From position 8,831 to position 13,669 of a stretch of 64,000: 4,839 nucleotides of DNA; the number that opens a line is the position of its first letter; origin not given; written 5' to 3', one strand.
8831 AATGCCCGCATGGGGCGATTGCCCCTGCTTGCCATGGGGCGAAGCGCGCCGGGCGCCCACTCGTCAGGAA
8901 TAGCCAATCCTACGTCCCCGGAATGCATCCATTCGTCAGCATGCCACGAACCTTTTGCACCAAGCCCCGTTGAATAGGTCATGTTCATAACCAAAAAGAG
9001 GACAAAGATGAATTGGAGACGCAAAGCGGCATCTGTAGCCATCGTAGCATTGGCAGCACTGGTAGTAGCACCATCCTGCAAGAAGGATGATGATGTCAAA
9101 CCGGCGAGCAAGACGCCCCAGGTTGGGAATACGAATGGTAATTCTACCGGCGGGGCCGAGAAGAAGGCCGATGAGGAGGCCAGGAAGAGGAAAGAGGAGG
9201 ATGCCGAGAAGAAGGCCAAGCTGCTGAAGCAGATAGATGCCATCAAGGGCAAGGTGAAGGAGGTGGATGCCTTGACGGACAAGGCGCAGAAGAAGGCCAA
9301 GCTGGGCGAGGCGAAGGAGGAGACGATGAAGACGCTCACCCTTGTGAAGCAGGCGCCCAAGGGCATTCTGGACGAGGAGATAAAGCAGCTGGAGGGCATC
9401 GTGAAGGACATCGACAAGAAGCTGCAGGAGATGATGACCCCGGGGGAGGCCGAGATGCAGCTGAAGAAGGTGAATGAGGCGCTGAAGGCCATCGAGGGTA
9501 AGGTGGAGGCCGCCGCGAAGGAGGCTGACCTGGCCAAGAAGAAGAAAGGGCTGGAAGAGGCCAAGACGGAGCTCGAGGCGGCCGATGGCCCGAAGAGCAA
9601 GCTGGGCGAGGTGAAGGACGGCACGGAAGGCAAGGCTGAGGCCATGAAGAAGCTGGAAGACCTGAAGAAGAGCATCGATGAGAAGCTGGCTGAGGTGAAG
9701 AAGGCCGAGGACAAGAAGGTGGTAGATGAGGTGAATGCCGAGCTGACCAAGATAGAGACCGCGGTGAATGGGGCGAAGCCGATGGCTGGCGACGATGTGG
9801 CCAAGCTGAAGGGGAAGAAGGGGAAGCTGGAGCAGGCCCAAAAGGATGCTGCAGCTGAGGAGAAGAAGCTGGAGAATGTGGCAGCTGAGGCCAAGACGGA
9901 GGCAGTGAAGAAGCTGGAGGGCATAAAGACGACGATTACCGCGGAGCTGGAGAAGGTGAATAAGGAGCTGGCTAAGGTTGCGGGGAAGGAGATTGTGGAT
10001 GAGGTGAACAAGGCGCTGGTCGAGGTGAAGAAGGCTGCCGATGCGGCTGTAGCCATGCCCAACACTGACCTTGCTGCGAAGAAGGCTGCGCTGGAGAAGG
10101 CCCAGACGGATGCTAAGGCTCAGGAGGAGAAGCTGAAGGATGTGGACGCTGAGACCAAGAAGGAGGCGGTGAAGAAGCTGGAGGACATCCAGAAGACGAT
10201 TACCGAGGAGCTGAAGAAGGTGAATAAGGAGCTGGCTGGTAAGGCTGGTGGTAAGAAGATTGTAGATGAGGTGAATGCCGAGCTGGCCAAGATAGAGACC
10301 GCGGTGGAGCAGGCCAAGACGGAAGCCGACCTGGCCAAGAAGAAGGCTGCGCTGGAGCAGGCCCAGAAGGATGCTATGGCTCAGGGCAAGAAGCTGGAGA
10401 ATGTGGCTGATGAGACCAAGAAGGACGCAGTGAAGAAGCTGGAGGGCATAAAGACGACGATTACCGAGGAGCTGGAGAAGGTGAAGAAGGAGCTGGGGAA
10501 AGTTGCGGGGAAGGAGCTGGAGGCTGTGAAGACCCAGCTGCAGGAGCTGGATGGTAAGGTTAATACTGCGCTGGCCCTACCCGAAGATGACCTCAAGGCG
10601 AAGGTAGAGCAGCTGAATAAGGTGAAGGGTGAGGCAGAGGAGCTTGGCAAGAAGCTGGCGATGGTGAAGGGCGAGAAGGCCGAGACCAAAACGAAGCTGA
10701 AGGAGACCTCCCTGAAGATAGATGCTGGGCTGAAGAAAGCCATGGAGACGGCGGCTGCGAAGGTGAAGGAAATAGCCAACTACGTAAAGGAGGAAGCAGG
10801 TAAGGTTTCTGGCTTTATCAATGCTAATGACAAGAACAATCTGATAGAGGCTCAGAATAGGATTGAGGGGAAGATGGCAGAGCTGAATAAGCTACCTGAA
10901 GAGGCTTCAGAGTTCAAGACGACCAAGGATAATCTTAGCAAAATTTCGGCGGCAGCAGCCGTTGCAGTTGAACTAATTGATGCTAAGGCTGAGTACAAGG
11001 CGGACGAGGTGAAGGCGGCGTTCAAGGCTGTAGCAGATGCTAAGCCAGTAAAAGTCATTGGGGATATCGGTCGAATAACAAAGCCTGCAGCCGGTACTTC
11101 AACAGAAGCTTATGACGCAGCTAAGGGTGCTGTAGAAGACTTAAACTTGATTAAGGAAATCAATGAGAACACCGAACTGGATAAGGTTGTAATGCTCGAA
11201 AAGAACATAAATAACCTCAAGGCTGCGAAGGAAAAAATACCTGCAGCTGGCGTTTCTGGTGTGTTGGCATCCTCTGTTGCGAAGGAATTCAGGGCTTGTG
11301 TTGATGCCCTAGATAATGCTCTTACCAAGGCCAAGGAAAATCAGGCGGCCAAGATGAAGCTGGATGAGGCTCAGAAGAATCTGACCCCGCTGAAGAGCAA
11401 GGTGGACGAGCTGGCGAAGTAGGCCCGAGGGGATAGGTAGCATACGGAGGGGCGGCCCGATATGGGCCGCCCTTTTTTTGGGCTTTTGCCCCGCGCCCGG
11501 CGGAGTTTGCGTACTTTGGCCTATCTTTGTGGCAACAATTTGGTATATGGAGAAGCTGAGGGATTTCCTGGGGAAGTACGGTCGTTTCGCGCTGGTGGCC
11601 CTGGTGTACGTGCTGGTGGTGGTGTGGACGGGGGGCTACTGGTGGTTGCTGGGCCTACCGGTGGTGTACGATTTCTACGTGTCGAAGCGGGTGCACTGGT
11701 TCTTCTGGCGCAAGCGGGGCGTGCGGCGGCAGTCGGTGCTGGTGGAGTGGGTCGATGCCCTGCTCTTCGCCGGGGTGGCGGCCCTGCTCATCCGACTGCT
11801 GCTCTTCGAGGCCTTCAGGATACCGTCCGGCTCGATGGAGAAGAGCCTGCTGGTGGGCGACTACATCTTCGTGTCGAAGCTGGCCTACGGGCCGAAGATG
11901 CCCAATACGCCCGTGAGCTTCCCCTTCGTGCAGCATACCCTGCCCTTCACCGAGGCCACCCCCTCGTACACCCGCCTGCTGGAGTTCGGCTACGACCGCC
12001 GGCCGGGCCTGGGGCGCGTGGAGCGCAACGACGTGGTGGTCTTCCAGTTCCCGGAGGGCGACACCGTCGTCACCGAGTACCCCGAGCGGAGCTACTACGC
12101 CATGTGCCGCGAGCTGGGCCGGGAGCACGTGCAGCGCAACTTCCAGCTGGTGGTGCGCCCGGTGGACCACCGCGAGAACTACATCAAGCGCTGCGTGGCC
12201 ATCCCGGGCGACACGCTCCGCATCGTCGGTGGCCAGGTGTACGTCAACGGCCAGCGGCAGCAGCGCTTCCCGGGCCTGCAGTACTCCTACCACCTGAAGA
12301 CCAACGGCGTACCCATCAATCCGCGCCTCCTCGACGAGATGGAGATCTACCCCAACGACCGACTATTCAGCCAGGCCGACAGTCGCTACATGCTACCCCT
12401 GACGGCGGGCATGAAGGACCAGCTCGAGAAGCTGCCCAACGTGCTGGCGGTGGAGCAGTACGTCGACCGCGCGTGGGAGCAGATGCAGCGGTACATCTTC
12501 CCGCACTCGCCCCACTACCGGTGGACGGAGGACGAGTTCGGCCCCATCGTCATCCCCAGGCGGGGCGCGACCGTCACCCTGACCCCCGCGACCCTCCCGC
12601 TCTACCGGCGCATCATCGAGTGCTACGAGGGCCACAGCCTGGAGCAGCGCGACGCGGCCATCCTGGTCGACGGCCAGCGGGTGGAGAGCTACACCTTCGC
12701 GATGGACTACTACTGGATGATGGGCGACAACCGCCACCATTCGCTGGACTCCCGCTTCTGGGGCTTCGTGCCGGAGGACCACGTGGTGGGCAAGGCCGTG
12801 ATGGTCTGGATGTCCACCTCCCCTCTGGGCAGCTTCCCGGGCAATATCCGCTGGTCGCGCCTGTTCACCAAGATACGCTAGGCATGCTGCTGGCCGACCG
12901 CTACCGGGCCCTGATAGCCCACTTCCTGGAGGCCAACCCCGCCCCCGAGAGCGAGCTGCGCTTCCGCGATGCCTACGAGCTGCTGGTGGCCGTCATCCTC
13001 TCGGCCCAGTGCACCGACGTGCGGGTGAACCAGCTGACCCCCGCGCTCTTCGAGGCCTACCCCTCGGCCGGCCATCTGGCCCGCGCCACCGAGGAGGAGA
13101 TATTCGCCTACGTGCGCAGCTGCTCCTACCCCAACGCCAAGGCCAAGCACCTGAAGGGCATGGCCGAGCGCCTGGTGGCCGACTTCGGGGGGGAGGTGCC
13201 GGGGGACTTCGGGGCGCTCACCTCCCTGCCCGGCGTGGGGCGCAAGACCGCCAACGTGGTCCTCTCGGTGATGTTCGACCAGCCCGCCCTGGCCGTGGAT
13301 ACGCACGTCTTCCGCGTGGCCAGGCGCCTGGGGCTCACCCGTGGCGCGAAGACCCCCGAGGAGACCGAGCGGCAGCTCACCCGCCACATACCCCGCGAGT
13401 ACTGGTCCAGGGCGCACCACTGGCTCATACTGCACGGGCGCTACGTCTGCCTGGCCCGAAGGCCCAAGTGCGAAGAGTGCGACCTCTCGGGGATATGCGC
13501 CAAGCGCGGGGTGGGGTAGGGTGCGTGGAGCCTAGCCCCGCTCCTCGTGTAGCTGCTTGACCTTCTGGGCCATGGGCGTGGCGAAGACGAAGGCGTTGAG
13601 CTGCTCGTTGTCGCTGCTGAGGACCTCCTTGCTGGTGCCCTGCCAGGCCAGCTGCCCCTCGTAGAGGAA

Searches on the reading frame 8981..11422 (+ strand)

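Call 71: search_protein_families(library=pfam, proteins=[window:8981-11422:+], max_evalue=0.0001)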
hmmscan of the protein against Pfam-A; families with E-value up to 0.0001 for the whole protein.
window:8981-11422:+ (813 aa): 0 families

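Call 85: search_protein_families(library=padloc, proteins=[window:8981-11422:+], max_evalue=0.001)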
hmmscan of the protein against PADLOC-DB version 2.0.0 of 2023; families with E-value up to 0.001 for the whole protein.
window:8981-11422:+ (813 aa): 2 families
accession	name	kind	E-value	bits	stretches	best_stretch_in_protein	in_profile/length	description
PDLC00551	JetC2|JetC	-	0.00013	17.9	0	361-637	747-1020/1365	DUF3584 domain; MukB-like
PDLC03865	LmuB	-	0.00033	17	0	441-751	532-823/1007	-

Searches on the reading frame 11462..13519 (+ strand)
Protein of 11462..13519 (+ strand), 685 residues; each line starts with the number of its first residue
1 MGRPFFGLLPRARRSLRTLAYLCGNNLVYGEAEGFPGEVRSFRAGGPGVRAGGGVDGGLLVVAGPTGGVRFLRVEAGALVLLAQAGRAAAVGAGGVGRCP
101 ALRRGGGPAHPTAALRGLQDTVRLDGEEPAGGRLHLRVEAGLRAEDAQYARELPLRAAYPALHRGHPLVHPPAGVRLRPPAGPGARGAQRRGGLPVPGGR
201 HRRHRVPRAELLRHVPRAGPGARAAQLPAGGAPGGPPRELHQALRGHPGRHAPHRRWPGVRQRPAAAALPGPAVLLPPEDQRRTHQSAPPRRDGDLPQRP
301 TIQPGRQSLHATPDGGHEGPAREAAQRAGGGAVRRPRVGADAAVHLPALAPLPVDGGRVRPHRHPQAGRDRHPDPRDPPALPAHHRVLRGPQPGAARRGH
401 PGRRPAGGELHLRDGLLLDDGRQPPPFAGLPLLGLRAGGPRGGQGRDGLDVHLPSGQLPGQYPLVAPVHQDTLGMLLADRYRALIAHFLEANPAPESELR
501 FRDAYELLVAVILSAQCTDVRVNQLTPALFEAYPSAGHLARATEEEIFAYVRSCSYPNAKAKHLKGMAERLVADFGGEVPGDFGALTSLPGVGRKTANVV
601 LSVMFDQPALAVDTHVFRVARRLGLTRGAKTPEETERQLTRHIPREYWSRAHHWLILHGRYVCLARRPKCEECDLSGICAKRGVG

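Call 71: search_protein_families(library=pfam, proteins=[window:11462-13519:+], max_evalue=0.0001)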
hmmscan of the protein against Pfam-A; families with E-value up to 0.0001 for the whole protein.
window:11462-13519:+ (685 aa): 2 families
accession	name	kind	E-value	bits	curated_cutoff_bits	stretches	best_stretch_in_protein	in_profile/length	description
PF00730.31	HhH-GPD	-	5.2e-23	81.9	26.2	1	509-644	1-107/108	HhH-GPD superfamily base excision DNA repair protein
PF00633.29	HHH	-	1.1e-05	25.4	24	1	575-602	2-29/30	Helix-hairpin-helix motif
